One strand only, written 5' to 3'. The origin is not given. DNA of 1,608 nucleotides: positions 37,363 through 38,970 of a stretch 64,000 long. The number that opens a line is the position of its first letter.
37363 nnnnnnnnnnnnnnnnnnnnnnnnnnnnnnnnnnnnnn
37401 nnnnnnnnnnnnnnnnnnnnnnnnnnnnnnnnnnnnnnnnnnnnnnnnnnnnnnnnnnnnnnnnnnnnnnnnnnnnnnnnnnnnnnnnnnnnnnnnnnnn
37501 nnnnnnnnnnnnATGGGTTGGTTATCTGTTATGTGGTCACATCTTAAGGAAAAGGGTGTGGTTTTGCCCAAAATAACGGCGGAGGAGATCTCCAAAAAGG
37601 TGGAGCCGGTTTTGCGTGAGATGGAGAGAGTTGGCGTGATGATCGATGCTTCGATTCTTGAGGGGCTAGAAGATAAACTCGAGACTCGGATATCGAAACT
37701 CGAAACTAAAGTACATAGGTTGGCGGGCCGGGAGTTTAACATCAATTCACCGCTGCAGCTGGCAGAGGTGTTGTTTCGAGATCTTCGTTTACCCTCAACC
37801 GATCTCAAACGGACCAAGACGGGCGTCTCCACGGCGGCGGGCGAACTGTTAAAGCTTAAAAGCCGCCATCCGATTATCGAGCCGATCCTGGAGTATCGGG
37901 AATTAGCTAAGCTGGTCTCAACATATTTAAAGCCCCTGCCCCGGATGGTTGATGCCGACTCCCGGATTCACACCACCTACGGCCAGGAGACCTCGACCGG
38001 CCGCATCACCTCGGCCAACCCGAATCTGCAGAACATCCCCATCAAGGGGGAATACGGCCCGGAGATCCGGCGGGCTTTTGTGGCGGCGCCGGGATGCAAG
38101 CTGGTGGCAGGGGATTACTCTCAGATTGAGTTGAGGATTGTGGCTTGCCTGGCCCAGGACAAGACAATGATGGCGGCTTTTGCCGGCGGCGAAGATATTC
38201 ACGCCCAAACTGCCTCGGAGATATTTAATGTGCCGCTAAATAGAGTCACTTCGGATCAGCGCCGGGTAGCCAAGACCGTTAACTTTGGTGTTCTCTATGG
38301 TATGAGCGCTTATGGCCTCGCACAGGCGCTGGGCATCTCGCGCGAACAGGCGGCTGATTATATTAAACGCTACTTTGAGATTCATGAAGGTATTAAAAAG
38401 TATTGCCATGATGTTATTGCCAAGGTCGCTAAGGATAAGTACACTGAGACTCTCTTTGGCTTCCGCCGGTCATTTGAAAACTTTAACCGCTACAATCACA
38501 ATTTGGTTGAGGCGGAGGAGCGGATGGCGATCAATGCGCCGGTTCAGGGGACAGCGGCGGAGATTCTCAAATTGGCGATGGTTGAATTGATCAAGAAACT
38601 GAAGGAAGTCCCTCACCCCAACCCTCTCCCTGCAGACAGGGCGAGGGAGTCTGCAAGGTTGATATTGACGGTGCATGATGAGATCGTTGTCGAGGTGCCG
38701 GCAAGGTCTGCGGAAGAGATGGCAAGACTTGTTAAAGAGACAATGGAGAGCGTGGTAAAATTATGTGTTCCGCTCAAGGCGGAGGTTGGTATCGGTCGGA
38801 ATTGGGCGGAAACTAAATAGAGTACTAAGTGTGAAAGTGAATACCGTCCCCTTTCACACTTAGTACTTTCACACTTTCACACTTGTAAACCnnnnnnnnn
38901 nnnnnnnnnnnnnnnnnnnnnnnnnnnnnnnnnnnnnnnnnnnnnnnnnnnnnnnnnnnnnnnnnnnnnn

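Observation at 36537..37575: polA is split into two ORFs by an inserted RelB/DinJ-YafQ/RelE toxin-antitoxin cassette flanked by a recoded duplicate of the polA junction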

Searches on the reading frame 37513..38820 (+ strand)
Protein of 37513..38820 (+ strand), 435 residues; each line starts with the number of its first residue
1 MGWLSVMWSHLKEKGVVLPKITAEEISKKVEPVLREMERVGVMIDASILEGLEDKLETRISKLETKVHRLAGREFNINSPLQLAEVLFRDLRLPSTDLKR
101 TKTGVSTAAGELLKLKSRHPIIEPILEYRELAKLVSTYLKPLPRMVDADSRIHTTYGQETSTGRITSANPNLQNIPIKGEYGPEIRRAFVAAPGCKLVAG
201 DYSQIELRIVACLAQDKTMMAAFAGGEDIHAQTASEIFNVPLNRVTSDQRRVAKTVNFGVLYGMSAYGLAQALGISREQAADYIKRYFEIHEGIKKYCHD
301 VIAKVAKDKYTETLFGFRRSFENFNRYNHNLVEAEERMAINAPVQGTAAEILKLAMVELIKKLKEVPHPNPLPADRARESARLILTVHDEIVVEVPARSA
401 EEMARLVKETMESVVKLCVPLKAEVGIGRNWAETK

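Call 3: search_protein_families(library=pfam, proteins=[window:37513-38820:+], max_evalue=0.01)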
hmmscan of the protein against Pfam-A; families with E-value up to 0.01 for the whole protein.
window:37513-38820:+ (435 aa): 1 family
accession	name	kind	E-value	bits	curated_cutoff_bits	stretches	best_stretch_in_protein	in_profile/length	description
PF00476.26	DNA_pol_A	-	5.7e-140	467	34.3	1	48-433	3-381/381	DNA polymerase family A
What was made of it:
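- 37531..38820 (+): Stand-alone polymerase half of PolA, 429 aa. It lacks any 3'-5' exonuclease domain. PF00476 covers residues 48-433 of the 435-aa ORF (call 3).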

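Call 5: find_related_loci(query=window:37513-38820:+, collection=genome_contigs, flank=6000)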
Query window:37513-38820:+ (435 aa) in genome_contigs; peptide patterns used: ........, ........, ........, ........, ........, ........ (x = any residue, [..] = any of these).
289 stretches matched a pattern; 223 encode a relative of the query (tblastn E <= 1e-3); the best 80 are kept; 80 distinct loci.
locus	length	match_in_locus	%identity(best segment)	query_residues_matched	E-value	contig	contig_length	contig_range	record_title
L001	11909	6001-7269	67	7-435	0e+0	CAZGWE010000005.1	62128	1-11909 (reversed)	MAG TPA_asm: uncultured Candidatus Saccharibacteria bacterium isolate binchicken_co251_1001 genome assembly, contig: NOD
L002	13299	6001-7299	61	3-435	0e+0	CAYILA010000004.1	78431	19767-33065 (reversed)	MAG TPA_asm: uncultured Candidatus Saccharibacteria bacterium isolate ERP119705_co24_1018 genome assembly, contig: NODE_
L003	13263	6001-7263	58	7-435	4e-174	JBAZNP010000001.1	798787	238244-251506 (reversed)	MAG: Patescibacteria group bacterium isolate SO_2017_LW4_72 scaffold_15_c1_LW137-91_2017, whole genome shotgun sequence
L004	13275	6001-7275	59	6-435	8e-172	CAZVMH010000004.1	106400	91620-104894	MAG TPA_asm: uncultured Candidatus Saccharibacteria bacterium isolate binchicken_co79_39 genome assembly, contig: NODE_9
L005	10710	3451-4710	55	6-433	5e-169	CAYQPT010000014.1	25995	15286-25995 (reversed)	MAG TPA_asm: uncultured Candidatus Saccharibacteria bacterium isolate SRP192927_co1_1036 genome assembly, contig: NODE_3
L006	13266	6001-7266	58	6-435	8e-169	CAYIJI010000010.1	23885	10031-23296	MAG TPA_asm: uncultured Candidatus Saccharibacteria bacterium isolate ERP119705_co23_573 genome assembly, contig: NODE_1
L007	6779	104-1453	56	2-435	4e-166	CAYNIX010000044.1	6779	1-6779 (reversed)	MAG TPA_asm: uncultured Candidatus Saccharibacteria bacterium isolate binchicken_co22_215 genome assembly, contig: NODE_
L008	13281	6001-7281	58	12-435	2e-163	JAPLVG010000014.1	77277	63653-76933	MAG: Candidatus Berkelbacteria bacterium isolate LacPavin_0419_WC70L_MAG_40_9 LacPavin_0419_WC70L_scaffold_570470, whole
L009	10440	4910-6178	60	15-435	2e-161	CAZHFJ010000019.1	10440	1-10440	MAG TPA_asm: uncultured Candidatus Saccharibacteria bacterium isolate SRP118108_co4_36 genome assembly, contig: NODE_614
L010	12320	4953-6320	53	7-435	2e-160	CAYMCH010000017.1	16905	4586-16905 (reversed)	MAG TPA_asm: uncultured Candidatus Saccharibacteria bacterium isolate SRP192927_co2_25 genome assembly, contig: NODE_553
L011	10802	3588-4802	47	20-435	3e-127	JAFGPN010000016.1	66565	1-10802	MAG: Patescibacteria group bacterium isolate Zod_Metabat.691 k87_7415276, whole genome shotgun sequence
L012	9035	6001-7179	49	32-433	3e-126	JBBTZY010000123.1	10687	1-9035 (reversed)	MAG: Patescibacteria group bacterium isolate H52-bin160_1 H52_bin160_1_000000000123, whole genome shotgun sequence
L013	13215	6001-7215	47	20-435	3e-126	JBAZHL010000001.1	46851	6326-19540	MAG: Patescibacteria group bacterium isolate SO_2017_LW3_7 NODE_1675_length_46851_cov_1.561446_LW162_2017, whole genome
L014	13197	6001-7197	49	25-432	9e-126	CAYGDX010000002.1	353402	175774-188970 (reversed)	MAG TPA_asm: uncultured Gammaproteobacteria bacterium isolate ERP113451_co1_232 genome assembly, contig: NODE_4_length_3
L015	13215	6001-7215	46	20-435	5e-124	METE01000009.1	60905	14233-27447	MAG: candidate division Kazan bacterium RIFCSPLOWO2_01_FULL_48_13 rifcsplowo2_01_scaffold_2693, whole genome shotgun seq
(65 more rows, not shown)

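Call 16: find_related_loci(query=window:37531-38820:+, collection=metagenome_contigs, flank=4000)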
Query window:37531-38820:+ (429 aa) in metagenome_contigs; peptide patterns used: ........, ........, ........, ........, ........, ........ (x = any residue, [..] = any of these).
600 stretches matched a pattern (row limit reached: there are more); 435 encode a relative of the query (tblastn E <= 1e-3); the best 80 are kept; 80 distinct loci.
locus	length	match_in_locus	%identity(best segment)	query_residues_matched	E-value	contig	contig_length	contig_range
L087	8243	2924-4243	55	9-429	7e-160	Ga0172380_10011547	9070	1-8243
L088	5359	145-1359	47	14-429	6e-127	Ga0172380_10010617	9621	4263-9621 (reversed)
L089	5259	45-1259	46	14-429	3e-124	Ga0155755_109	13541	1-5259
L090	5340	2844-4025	47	13-429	8e-116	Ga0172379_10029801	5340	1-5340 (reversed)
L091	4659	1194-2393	44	19-427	4e-110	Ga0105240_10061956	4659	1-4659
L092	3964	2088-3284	45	18-427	8e-111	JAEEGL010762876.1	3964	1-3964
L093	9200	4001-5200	45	19-427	1e-108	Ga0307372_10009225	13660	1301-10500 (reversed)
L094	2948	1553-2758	44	19-429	8e-112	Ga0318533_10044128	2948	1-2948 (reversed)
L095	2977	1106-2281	45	27-427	2e-111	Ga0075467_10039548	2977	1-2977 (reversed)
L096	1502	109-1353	43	13-429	2e-116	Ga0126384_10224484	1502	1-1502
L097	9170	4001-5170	45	27-427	3e-107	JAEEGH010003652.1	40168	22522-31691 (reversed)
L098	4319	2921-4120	45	19-427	6e-108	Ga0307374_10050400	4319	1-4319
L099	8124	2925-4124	45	19-427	8e-107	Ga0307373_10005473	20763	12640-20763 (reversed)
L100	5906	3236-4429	46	18-426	1e-106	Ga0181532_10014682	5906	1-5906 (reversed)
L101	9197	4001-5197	43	19-427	4e-106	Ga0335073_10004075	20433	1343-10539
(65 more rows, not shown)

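Call 17: find_homologous_proteins(query=window:37531-38820:+, max_evalue=1e-100)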
Query window:37531-38820:+ (429 aa): 813 proteins with E <= 1e-100 among 8000 candidates; the best 120 are listed.
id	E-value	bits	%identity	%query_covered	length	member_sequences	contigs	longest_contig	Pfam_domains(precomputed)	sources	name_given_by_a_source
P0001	1.3e-278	942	100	100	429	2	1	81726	PF00476.27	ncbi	ncbi:MAG: DNA polymerase [Patescibacteria group bacterium]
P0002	6.8e-183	626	68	100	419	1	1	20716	PF00476.27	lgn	-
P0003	3.7e-179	614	64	100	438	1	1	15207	PF00476.27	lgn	-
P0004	6.5e-179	613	66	99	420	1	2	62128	PF00476.27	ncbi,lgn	-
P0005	5.2e-175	600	64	100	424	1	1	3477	PF00476.27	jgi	-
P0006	8.1e-175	600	65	100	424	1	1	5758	PF00476.27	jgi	jgi:DNA polymerase-1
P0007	1.8e-174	599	65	100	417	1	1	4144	PF00476.27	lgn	-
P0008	1.1e-173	596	60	100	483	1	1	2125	PF00476.27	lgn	-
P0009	1.3e-172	593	63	100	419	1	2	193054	PF00476.27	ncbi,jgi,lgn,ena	ncbi:MAG: DNA polymerase [Patescibacteria group bacterium]|jgi:DNA polymerase-1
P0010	1.1e-170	586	60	100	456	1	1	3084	PF00476.27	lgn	-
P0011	1.3e-170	586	63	100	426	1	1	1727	PF00476.27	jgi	jgi:DNA polymerase I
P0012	9.6e-170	583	62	100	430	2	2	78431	PF00476.27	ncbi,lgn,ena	-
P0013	6.7e-169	580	62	100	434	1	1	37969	PF00476.27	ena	-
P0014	6.8e-169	580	61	100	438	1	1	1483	PF00476.27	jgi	jgi:DNA polymerase-1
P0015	1.5e-168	579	61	100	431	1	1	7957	PF00476.27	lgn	-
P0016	1.7e-167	576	60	100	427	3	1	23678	PF00476.27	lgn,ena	-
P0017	8.9e-166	570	59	100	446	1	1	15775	PF00476.27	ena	-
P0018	1.6e-165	569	60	100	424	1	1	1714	PF00476.27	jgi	jgi:DNA polymerase-1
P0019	2.9e-165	568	61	100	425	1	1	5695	PF00476.27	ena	-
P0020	5.9e-165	567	61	100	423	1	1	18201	PF00476.27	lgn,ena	-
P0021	8.4e-165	567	61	100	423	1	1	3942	PF00476.27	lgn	-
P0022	9.3e-165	567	61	99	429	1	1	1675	PF00476.27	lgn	-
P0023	1.5e-164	566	60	100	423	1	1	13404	PF00476.27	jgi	-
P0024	1.9e-164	566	60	100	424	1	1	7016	PF00476.27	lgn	-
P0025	2.3e-164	565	60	100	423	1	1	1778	PF00476.27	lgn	-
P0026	2.5e-164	565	58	100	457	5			PF00476.27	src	-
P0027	3.3e-164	565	59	100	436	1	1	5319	PF00476.27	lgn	-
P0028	4.9e-164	564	58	100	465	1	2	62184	PF00476.27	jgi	jgi:DNA polymerase-1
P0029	5.0e-164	564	61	100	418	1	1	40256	PF00476.27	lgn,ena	-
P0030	7.9e-164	564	61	100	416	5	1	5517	PF00476.27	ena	-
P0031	8.4e-164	564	59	100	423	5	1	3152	PF00476.27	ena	-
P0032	1.1e-163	563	59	100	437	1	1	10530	PF00476.27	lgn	-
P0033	1.2e-163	563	60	100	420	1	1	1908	PF00476.27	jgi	jgi:DNA polymerase-1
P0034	9.2e-163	560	58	100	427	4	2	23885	PF00476.27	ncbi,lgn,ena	-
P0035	1.7e-162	559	62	100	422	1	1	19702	PF00476.27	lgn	-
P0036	2.2e-162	559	59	100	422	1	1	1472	PF00476.27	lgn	-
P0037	2.3e-162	559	60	98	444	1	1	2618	PF00476.27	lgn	-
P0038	3.5e-162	558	59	100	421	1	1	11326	PF00476.27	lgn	-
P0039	5.1e-162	558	59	100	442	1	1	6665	PF00476.27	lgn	-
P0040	5.6e-162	557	61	100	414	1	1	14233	PF00476.27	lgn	-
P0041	1.1e-161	556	60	98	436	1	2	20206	PF00476.27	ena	-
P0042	1.3e-161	556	60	100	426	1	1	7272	PF00476.27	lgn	-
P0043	2.2e-161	556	58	100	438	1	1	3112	PF00476.27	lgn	-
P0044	2.5e-161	555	58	100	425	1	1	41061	PF00476.27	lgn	-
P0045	4.6e-161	555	61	100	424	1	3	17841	PF00476.27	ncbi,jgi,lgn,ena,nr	ncbi:MAG TPA: DNA polymerase [bacterium]|nr:DNA polymerase [bacterium]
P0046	7.1e-161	554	58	100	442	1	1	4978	PF00476.27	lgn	-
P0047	7.5e-161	554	58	100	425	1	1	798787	PF00476.27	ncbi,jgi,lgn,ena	ncbi:MAG: DNA polymerase [Patescibacteria group bacterium]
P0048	8.2e-161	554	60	100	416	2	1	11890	PF00476.27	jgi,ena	-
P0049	2.1e-160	552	58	100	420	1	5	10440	PF00476.27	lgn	-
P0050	2.5e-160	552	60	100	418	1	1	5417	PF00476.27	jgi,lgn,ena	-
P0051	3.1e-160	552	58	100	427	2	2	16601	PF00476.27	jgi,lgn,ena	-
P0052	3.2e-160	552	60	100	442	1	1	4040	PF00476.27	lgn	-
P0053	9.2e-160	550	57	99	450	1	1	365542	PF00476.27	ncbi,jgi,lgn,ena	ncbi:MAG: DNA polymerase [Patescibacteria group bacterium]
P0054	1.0e-159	550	59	100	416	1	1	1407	PF00476.27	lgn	-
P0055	1.7e-159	549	58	99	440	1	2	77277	PF00476.27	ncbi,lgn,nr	ncbi:MAG: DNA polymerase [Candidatus Berkelbacteria bacterium]|nr:DNA polymerase [Candidatus Berkelb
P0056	1.7e-159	549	57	100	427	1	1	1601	PF00476.27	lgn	-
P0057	1.9e-159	549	59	100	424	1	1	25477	PF00476.27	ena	-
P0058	2.5e-159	549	60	98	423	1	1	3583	PF00476.27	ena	-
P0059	2.9e-159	549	59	100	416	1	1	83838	PF00476.27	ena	-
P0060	2.9e-159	549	59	100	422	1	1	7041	PF00476.27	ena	-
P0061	4.2e-159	548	60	100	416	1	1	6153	PF00476.27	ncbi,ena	-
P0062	6.3e-159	547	58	100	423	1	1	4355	PF00476.27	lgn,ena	-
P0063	9.5e-159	547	59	100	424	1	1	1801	PF00476.27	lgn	-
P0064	1.1e-158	547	59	98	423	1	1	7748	PF00476.27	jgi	-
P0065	1.1e-158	547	60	100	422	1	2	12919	PF00476.27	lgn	-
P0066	1.1e-158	547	58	100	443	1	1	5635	PF00476.27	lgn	-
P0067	2.2e-158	546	58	98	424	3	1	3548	PF00476.27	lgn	-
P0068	2.9e-158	545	59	100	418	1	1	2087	PF00476.27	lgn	-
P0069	3.2e-158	545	56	100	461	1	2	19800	PF00476.27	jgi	jgi:DNA polymerase-1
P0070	3.9e-158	545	57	100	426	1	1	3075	PF00476.27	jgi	jgi:DNA polymerase-1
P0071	4.5e-158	545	59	100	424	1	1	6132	PF00476.27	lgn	-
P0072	5.1e-158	544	59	98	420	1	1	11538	PF00476.27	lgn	-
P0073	6.3e-158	544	59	98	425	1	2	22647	PF00476.27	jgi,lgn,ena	-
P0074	7.7e-158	544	59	98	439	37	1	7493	PF00476.27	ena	-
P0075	8.1e-158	544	57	100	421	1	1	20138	PF00476.27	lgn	-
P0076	8.9e-158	544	59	100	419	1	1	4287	PF00476.27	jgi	-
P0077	9.9e-158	544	58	98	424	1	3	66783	PF00476.27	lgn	-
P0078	1.1e-157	543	59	100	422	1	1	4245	PF00476.27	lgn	-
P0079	1.2e-157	543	58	100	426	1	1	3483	PF00476.27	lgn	-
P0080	1.3e-157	543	59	98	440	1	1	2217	PF00476.27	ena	-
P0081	1.4e-157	543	59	100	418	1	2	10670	PF00476.27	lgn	-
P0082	1.5e-157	543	59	100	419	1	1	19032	PF00476.27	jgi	-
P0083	1.8e-157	543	60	100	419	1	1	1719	PF00476.27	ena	-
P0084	2.2e-157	542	59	98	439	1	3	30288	PF00476.27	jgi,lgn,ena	-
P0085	2.4e-157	542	56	100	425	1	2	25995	PF00476.27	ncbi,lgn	-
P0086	4.2e-157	541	59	100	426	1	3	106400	PF00476.27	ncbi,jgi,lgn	jgi:DNA polymerase I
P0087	4.8e-157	541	58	99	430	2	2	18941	PF00476.27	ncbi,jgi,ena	ncbi:MAG: DNA polymerase [Candidatus Berkelbacteria bacterium]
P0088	5.0e-157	541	58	100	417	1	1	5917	PF00476.27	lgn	-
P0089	5.4e-157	541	59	100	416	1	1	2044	PF00476.27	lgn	-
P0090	5.5e-157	541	59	100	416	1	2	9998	PF00476.27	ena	-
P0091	6.3e-157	541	59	97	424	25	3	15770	PF00476.27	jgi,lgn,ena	jgi:DNA polymerase-1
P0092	8.2e-157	541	59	100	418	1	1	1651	PF00476.27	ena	-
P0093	8.3e-157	540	58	100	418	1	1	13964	PF00476.27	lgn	-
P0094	8.8e-157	540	58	98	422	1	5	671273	PF00476.27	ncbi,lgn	-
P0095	1.1e-156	540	59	100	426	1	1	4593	PF00476.27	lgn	-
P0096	2.0e-156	539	56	100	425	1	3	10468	PF00476.27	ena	-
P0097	2.2e-156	539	60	98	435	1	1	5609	PF00476.27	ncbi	-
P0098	3.1e-156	539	58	100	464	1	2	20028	PF00476.27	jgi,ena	-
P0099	3.5e-156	538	57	100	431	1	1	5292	PF00476.27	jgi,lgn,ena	-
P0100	4.4e-156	538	59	100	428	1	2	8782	PF00476.27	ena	-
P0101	5.1e-156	538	57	100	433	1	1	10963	PF00476.27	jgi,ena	-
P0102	6.5e-156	538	58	100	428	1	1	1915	PF00476.27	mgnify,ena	mgnify:CR=1 FL=1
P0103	1.1e-155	537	59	100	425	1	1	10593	PF00476.27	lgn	-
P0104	1.5e-155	536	58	99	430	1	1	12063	PF00476.27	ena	-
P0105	2.1e-155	536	57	100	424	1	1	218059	PF00476.27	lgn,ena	-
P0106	3.1e-155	535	58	98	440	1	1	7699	PF00476.27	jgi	jgi:DNA polymerase I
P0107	3.2e-155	535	57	98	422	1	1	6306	PF00476.27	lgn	-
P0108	3.2e-155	535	56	100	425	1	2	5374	PF00476.27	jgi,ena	-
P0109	3.7e-155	535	56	100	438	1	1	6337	PF00476.27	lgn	-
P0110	4.4e-155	535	58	98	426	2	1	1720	PF00476.27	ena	-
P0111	4.6e-155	535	58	99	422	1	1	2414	PF00476.27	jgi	jgi:DNA polymerase-1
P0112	5.8e-155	534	58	100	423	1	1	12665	PF00476.27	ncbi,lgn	-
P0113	6.9e-155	534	57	100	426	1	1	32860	PF00476.27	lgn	-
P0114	8.7e-155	534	57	97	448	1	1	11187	PF00476.27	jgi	jgi:DNA polymerase-1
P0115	1.0e-154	534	58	98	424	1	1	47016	PF00476.27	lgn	-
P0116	1.1e-154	533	58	98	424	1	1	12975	PF00476.27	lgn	-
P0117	1.1e-154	533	58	99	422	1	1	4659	PF00476.27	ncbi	-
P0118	1.2e-154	533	57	99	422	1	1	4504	PF00476.27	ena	-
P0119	1.3e-154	533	59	98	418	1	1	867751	PF00476.27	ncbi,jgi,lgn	ncbi:MAG: DNA polymerase [Patescibacteria group bacterium]|jgi:DNA polymerase-1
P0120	2.2e-154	532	57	98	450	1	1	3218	PF00476.27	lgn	-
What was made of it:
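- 37531..38820 (+): NCBI annotates the 429-aa form (call 17).
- The top 120 homologues are stand-alone proteins of 414-483 aa (call 17).
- Tried and rejected: The genome_contigs scan gave a best hit of 67%, the metagenome_contigs scan 55%, and the 5.8-billion protein search 68% (calls 5, 16, 17).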

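Call 74: search_protein_families(library=ncbifam, proteins=[window:37531-38820:+], max_evalue=0.001)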
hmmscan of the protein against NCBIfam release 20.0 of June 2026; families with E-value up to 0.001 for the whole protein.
window:37531-38820:+ (429 aa): 10 families
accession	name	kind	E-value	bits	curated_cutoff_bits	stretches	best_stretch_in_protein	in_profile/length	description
NF004397.1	PRK05755.1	equivalog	2.5e-162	542.5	720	1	17-429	487-889/889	DNA polymerase I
TIGR00593.1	pola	equivalog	5.5e-158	528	600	1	17-429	488-890/890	DNA polymerase I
NF011539.0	PRK14975.1-3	equivalog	5.2e-78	262.9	640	1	31-428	242-628/628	bifunctional 3'-5' exonuclease/DNA polymerase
NF011540.0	PRK14975.1-4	equivalog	1.1e-56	192.6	601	1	27-427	199-575/576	bifunctional 3'-5' exonuclease/DNA polymerase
NF011541.0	PRK14975.2-1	equivalog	6.5e-50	170.1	871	1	32-429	226-637/645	bifunctional 3'-5' exonuclease/DNA polymerase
NF038380.1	phage_DpoZ_1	exception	3.2e-36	124.9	500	1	19-428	181-605/607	aminoadenine-incorporating DNA polymerase DpoZ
NF011543.0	PRK14975.2-3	equivalog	1.1e-32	113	1139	1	116-426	512-836/853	bifunctional 3'-5' exonuclease/DNA polymerase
NF011542.0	PRK14975.2-2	equivalog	4.5e-32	111.1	1061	1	143-427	501-789/802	bifunctional 3'-5' exonuclease/DNA polymerase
NF011538.0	PRK14975.1-1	equivalog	6.3e-27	94.2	389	1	98-412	238-535/557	bifunctional 3'-5' exonuclease/DNA polymerase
NF038381.1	phage_DpoZ_2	exception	2.8e-16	59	350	1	26-403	320-731/754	aminoadenine-incorporating DNA polymerase DpoZ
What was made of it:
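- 37531..38820 (+): It matches PolA model positions 487-889 of 889 (call 74).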

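Call 75: search_protein_families(library=pfam, proteins=[L001:5389-5973:+, L009:4546-4830:+, L087:2443-2817:+, L087:1828-2223:+], max_evalue=0.001)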
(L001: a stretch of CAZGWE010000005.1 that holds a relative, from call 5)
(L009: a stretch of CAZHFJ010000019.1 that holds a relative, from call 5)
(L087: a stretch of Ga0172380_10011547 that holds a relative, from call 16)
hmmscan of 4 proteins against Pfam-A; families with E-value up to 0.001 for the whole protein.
L001:5389-5973:+ (194 aa): 1 family
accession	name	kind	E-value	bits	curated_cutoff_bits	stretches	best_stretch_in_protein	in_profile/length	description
PF01725.21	Ham1p_like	-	6.1e-47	160.4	22.5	1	3-191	1-185/186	Ham1 family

L009:4546-4830:+ (95 aa): 1 family
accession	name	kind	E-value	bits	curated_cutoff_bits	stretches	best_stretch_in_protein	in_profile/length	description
PF01541.30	GIY-YIG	-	7.7e-17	61.8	22.6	1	5-78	1-76/78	GIY-YIG catalytic domain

L087:2443-2817:+ (124 aa): 2 families
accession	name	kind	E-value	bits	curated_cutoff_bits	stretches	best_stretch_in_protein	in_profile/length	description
PF04480.18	DUF559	-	3.2e-28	98.2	20.6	1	18-123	4-107/109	Protein of unknown function (DUF559)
PF18741.7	MTES_1575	-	1.3e-05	25.6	38.2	1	46-121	13-93/96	REase_MTES_1575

L087:1828-2223:+ (131 aa): 0 families
